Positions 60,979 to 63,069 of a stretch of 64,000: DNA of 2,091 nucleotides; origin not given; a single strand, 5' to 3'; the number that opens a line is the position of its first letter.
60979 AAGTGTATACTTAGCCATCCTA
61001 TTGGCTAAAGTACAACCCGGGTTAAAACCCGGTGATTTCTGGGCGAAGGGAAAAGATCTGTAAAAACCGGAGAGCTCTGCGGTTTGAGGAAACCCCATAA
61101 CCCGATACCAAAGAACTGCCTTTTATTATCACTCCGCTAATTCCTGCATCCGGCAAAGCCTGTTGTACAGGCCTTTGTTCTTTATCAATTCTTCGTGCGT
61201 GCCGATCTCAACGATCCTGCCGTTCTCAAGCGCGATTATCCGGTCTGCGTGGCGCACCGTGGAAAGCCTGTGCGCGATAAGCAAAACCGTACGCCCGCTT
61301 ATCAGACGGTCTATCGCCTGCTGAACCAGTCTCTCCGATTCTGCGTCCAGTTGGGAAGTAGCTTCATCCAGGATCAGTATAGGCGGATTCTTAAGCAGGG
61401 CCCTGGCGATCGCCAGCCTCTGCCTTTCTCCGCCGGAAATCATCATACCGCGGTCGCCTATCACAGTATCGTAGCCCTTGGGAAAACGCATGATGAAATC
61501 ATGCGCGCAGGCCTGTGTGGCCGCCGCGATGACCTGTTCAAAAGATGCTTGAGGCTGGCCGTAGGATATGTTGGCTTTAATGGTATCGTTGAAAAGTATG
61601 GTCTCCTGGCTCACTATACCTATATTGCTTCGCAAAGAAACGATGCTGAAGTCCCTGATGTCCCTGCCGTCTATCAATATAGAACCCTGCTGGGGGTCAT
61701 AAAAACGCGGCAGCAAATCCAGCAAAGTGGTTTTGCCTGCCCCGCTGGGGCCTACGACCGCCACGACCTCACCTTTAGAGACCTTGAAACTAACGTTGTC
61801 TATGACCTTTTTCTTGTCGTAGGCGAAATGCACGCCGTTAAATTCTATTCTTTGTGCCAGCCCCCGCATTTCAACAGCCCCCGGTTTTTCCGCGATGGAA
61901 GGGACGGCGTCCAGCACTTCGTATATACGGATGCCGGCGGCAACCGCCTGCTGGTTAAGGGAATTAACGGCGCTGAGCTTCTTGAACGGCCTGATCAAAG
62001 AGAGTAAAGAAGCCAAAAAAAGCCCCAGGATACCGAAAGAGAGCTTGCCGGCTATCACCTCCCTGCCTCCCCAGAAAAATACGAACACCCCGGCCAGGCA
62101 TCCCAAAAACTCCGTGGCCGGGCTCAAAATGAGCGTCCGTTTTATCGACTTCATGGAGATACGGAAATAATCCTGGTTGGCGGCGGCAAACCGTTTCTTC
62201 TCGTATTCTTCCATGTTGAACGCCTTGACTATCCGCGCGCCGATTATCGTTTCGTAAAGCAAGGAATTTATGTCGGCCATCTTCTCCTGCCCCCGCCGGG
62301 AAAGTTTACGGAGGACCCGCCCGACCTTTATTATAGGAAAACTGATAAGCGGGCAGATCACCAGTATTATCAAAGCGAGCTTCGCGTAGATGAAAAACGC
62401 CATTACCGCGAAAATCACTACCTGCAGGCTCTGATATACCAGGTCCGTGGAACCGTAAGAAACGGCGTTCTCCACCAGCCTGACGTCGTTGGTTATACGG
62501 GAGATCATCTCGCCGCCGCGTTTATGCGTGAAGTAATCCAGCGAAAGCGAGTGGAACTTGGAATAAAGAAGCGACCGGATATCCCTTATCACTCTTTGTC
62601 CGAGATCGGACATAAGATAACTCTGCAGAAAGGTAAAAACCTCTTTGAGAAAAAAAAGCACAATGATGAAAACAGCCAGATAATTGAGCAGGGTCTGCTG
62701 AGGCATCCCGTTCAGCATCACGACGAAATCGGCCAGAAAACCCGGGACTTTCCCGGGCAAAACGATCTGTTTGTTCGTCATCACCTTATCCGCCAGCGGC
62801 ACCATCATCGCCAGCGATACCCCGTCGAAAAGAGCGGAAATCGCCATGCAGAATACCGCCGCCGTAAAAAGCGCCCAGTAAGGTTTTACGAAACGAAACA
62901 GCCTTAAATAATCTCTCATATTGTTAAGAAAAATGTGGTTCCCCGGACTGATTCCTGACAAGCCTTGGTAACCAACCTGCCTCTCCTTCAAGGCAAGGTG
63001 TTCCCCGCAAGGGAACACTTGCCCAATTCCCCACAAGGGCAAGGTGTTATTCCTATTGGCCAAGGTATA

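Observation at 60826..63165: Two copies of a hairpin-rich 200-250 nt structured element flank the msbA-like exporter gene, with compensatory base changes between copies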

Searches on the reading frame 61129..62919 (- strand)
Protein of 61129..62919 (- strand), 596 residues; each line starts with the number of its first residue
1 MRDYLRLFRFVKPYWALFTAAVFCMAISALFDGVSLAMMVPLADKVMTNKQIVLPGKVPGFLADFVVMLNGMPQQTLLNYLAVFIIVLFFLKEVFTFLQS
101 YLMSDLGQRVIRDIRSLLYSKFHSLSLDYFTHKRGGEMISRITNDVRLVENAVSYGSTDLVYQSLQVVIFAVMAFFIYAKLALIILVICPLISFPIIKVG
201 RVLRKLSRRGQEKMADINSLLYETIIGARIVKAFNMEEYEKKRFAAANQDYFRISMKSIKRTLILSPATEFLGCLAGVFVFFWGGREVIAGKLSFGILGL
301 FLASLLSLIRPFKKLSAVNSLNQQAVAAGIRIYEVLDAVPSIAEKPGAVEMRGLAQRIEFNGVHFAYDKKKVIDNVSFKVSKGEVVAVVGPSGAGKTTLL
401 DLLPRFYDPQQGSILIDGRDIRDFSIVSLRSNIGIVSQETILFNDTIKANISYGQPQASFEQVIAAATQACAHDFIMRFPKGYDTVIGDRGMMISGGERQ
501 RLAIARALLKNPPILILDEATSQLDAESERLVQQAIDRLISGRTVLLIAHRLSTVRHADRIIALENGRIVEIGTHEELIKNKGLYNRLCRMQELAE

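Call 11: search_protein_families(library=pfam, proteins=[window:61129-62919:-], max_evalue=0.01)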
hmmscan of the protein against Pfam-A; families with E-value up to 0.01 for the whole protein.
window:61129-62919:- (596 aa): 12 families
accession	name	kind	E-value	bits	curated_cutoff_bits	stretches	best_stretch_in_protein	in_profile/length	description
PF00664.28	ABC_membrane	-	8.1e-48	163.9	28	1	65-311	28-273/274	ABC transporter transmembrane region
PF00005.33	ABC_tran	-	4e-35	121.8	25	1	374-522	2-137/137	ABC transporter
PF02463.25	SMC_N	-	1.7e-08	34.6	40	1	411-565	108-212/220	RecF/RecN/SMC N terminal domain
PF13191.12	AAA_16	-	4.1e-05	24.6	32.6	1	382-548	21-167/167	AAA ATPase domain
PF13401.12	AAA_22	-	0.00017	22.3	27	1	384-525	6-97/130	AAA domain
PF13555.12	AAA_29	-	0.0004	20.5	27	1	374-401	13-40/61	P-loop containing region of AAA domain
PF06414.18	Zeta_toxin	-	0.00097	19.1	22.3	0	384-423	17-56/199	Zeta toxin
PF13604.12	AAA_30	-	0.0016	18.6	27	1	381-415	16-50/191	AAA domain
PF03193.22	RsgA_GTPase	-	0.0018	18.6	30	1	351-403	75-126/174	RsgA GTPase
PF13304.12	AAA_21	-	0.0044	17.6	27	0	386-406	2-22/304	AAA domain, putative AbiEii toxin, Type IV TA system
PF01695.23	IstB_IS21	-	0.0067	16.4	24.1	0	367-399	75-108/238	IstB-like ATP binding protein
PF00270.35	DEAD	-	0.0085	16.3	26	0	380-539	11-145/167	DEAD/DEAH box helicase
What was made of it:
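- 61129..62919 (-): msbA-like ABC exporter gene, 596 aa. It is flanked by the two copies but is not part of the repeat family. Pfam ABC_membrane 8e-48 and ABC_tran 4e-35 (call 11).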

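Call 17: find_encoding_contigs(protein=window:61129-62919:-, flank=10000, max_places=10)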
Protein window:61129-62919:- (596 aa): 2 contigs read that carry it; 2 places shown.
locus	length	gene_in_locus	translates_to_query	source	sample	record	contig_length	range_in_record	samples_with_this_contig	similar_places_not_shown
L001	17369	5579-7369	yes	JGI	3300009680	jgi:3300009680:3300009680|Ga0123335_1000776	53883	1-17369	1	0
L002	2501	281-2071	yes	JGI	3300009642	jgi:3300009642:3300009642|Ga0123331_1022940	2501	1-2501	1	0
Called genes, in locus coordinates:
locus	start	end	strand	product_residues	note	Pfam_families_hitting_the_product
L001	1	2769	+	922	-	?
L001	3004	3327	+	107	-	PF07238:PilZ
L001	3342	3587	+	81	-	PF01016:Ribosomal_L27 (weak)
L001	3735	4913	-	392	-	PF02684:LpxB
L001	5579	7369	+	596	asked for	PF00664:ABC_membrane, PF00005:ABC_tran, PF02463:SMC_N (weak)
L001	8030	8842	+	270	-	PF00318:Ribosomal_S2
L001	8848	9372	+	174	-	PF00889:EF_TS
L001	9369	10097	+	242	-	PF00696:AA_kinase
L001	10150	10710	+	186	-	PF01765:RRF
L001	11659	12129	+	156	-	PF00359:PTS_EIIA_2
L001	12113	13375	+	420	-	PF01933:CofD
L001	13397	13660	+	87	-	PF00381:PTS-HPr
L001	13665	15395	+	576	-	PF05524:PEP-utilisers_N, PF00391:PEP-utilizers, PF02896:PEP-utilizers_C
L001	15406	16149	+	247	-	PF00483:NTP_transferase, PF12804:NTP_transf_3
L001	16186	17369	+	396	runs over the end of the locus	PF00438:S-AdoMet_synt_N, PF02772:S-AdoMet_synt_M, PF02773:S-AdoMet_synt_C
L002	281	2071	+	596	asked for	PF00664:ABC_membrane, PF00005:ABC_tran, PF02463:SMC_N (weak)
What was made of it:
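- No integrase or transposase is present in the surrounding 17 kb (call 17).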

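Call 26: find_homologous_proteins(query=window:61129-62919:-, max_evalue=1e-50)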
Query window:61129-62919:- (596 aa): 7689 proteins with E <= 1e-50 among 8000 candidates; the best 120 are listed.
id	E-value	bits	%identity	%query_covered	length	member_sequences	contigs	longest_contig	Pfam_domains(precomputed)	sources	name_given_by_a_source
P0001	0.0e+0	1282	99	100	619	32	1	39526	PF00005.34,PF02463.26,PF00664.29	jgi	jgi:subfamily B ATP-binding cassette protein MsbA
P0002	0.0e+0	1177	90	100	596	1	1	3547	PF00005.34,PF02463.26,PF00664.29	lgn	-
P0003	0.0e+0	1177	89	100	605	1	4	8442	PF00005.34,PF02463.26,PF00664.29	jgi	-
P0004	0.0e+0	1174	89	100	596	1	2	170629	PF00005.34,PF02463.26,PF13191.13,PF00664.29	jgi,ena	-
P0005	0.0e+0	1165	88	100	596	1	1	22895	PF00005.34,PF02463.26,PF13191.13,PF00664.29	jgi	jgi:subfamily B ATP-binding cassette protein MsbA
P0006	0.0e+0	1152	89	98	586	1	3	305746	PF00005.34,PF02463.26,PF13191.13,PF00664.29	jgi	-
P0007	0.0e+0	1151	88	98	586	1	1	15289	PF00005.34,PF02463.26,PF13191.13,PF00664.29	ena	-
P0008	0.0e+0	1116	88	96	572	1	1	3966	PF00005.34,PF02463.26,PF13191.13,PF00664.29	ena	-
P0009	0.0e+0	1113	88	96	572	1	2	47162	PF00005.34,PF02463.26,PF13191.13,PF00664.29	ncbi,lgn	ncbi:MAG: ABC transporter ATP-binding protein [Candidatus Omnitrophota bacterium]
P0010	3.5e-274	929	70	100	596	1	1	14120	PF00005.34,PF02463.26,PF00664.29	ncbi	-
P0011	9.7e-270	914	69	100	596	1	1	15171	PF00005.34,PF02463.26,PF00664.29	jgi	jgi:subfamily B ATP-binding cassette protein MsbA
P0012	1.1e-269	914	69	100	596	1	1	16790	PF00005.34,PF02463.26,PF00664.29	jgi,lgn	-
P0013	1.3e-268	910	69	99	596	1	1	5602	PF00005.34,PF02463.26,PF13191.13,PF00664.29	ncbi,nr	ncbi:MAG: ABC transporter ATP-binding protein [Candidatus Omnitrophica bacterium]|nr:ABC transporter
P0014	2.1e-268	910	69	100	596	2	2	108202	PF00005.34,PF02463.26,PF13191.13,PF00664.29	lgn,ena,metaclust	metaclust:\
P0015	4.5e-268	908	68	100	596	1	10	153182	PF00005.34,PF02463.26,PF00664.29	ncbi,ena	-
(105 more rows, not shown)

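Call 27: find_encoding_contigs(protein=P0004, flank=10000, max_places=3)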
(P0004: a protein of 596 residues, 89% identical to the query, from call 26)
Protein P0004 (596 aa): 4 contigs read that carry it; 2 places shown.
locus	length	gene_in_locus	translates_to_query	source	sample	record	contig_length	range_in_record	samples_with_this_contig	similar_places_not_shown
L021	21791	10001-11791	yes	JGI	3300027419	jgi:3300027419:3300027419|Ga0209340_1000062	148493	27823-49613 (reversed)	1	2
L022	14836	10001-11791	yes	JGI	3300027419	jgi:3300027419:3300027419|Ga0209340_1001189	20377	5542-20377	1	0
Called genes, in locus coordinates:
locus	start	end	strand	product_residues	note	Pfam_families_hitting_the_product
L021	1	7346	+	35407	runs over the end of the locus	?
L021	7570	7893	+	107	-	PF07238:PilZ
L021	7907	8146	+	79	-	PF01016:Ribosomal_L27 (weak)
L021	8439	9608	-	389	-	PF02684:LpxB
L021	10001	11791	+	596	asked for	PF00664:ABC_membrane, PF00005:ABC_tran, PF13191:AAA_16 (weak), PF02463:SMC_N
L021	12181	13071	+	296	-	PF00318:Ribosomal_S2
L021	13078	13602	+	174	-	PF00889:EF_TS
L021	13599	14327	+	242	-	PF00696:AA_kinase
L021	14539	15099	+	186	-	PF01765:RRF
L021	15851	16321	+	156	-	PF00359:PTS_EIIA_2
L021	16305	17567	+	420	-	PF01933:CofD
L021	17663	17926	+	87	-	PF00381:PTS-HPr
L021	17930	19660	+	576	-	PF05524:PEP-utilisers_N, PF00391:PEP-utilizers, PF02896:PEP-utilizers_C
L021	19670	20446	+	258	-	PF00483:NTP_transferase, PF12804:NTP_transf_3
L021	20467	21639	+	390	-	PF00438:S-AdoMet_synt_N, PF02772:S-AdoMet_synt_M, PF02773:S-AdoMet_synt_C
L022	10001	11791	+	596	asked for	PF00664:ABC_membrane, PF00005:ABC_tran, PF13191:AAA_16 (weak), PF02463:SMC_N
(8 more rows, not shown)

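Call 28: find_encoding_contigs(protein=P0006, flank=10000, max_places=3)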
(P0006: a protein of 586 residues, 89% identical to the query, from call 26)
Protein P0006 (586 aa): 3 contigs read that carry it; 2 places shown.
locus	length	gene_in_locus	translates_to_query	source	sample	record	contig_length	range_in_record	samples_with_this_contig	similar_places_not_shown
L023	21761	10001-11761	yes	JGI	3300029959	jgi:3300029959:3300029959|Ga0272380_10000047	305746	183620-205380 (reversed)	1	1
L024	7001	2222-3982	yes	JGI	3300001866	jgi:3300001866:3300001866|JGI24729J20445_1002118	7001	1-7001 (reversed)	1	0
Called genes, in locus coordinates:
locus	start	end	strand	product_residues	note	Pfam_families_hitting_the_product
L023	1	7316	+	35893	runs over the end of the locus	?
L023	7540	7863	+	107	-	PF07238:PilZ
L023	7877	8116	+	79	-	PF01016:Ribosomal_L27 (weak)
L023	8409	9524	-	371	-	PF02684:LpxB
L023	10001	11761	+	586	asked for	PF00664:ABC_membrane, PF00005:ABC_tran, PF13191:AAA_16 (weak), PF02463:SMC_N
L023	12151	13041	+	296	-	PF00318:Ribosomal_S2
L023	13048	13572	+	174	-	PF00889:EF_TS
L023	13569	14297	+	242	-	PF00696:AA_kinase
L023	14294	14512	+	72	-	-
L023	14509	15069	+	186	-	PF01765:RRF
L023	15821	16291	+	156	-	PF00359:PTS_EIIA_2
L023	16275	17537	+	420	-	PF01933:CofD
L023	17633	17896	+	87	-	PF00381:PTS-HPr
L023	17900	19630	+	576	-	PF05524:PEP-utilisers_N, PF00391:PEP-utilizers, PF02896:PEP-utilizers_C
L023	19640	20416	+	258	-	PF00483:NTP_transferase, PF12804:NTP_transf_3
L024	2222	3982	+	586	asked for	PF00664:ABC_membrane, PF00005:ABC_tran, PF13191:AAA_16 (weak), PF02463:SMC_N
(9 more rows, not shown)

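Call 29: find_encoding_contigs(protein=P0009, flank=10000, max_places=2)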
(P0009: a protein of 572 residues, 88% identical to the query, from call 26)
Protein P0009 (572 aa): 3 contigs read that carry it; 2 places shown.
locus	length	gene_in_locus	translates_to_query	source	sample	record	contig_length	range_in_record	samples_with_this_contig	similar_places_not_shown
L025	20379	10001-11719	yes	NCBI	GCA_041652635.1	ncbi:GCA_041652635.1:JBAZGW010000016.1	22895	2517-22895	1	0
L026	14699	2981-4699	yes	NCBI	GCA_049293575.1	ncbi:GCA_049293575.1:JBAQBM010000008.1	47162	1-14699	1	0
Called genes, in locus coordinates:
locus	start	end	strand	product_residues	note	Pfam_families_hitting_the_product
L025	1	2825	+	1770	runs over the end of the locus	PF07993:NAD_binding_4 (weak), PF01370:Epimerase (weak), PF00485:PRK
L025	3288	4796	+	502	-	-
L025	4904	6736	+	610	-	-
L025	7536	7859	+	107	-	PF07238:PilZ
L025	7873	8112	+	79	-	PF01016:Ribosomal_L27 (weak)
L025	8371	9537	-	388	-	PF02684:LpxB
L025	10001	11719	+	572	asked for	PF00664:ABC_membrane, PF00005:ABC_tran, PF13191:AAA_16 (weak), PF02463:SMC_N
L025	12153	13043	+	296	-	PF00318:Ribosomal_S2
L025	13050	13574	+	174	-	PF00889:EF_TS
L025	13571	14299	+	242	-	PF00696:AA_kinase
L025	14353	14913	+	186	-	PF01765:RRF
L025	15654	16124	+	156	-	PF00359:PTS_EIIA_2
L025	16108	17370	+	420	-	PF01933:CofD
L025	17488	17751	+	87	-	PF00381:PTS-HPr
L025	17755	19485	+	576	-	PF05524:PEP-utilisers_N, PF00391:PEP-utilizers, PF02896:PEP-utilizers_C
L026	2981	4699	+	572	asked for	PF00664:ABC_membrane, PF00005:ABC_tran, PF13191:AAA_16 (weak), PF02463:SMC_N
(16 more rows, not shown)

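Call 30: find_encoding_contigs(protein=P0015, flank=6000, max_places=2)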
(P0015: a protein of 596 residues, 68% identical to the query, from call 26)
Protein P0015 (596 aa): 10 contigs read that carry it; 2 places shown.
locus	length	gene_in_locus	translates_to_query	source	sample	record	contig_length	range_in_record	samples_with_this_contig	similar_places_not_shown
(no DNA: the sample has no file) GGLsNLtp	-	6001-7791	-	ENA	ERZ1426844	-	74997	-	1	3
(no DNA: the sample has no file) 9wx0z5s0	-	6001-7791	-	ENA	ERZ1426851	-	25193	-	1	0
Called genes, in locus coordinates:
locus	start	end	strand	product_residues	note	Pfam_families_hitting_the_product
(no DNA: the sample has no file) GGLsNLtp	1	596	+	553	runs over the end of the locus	PF25596:CPSase_L_D1, PF02786:CPSase_L_D2, PF02787:CPSase_L_D3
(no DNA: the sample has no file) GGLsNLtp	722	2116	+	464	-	PF00753:Lactamase_B, PF12706:Lactamase_B_2 (faint), PF16661:Lactamase_B_6, PF10996:Beta-Casp, PF07521:RMMBL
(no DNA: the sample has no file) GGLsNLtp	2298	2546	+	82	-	PF01016:Ribosomal_L27 (weak)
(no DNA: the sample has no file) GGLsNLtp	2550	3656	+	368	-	PF16491:Peptidase_M48_N, PF01435:Peptidase_M48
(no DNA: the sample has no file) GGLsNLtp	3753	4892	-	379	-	PF02684:LpxB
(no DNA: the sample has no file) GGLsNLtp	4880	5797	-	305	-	PF01408:GFO_IDH_MocA, PF22725:GFO_IDH_MocA_C3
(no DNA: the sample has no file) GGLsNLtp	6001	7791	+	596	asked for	PF00664:ABC_membrane, PF00005:ABC_tran, PF02463:SMC_N (faint)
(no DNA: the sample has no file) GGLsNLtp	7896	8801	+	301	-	PF00318:Ribosomal_S2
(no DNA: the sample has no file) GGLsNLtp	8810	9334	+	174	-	PF00889:EF_TS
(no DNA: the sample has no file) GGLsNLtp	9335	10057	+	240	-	PF00696:AA_kinase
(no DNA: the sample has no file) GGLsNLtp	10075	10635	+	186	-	PF01765:RRF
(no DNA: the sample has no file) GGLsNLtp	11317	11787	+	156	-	PF00359:PTS_EIIA_2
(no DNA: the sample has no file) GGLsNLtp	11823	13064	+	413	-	PF01933:CofD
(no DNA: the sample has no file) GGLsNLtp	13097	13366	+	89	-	PF00381:PTS-HPr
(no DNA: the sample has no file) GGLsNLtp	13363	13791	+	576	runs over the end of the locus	PF05524:PEP-utilisers_N, PF00391:PEP-utilizers, PF02896:PEP-utilizers_C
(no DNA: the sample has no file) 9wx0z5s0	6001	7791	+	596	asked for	PF00664:ABC_membrane, PF00005:ABC_tran, PF02463:SMC_N (faint)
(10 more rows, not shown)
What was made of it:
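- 61129..62919 (-): Synteny is conserved (calls 17, 27-30).
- Synteny is conserved in relatives (calls 27-30).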
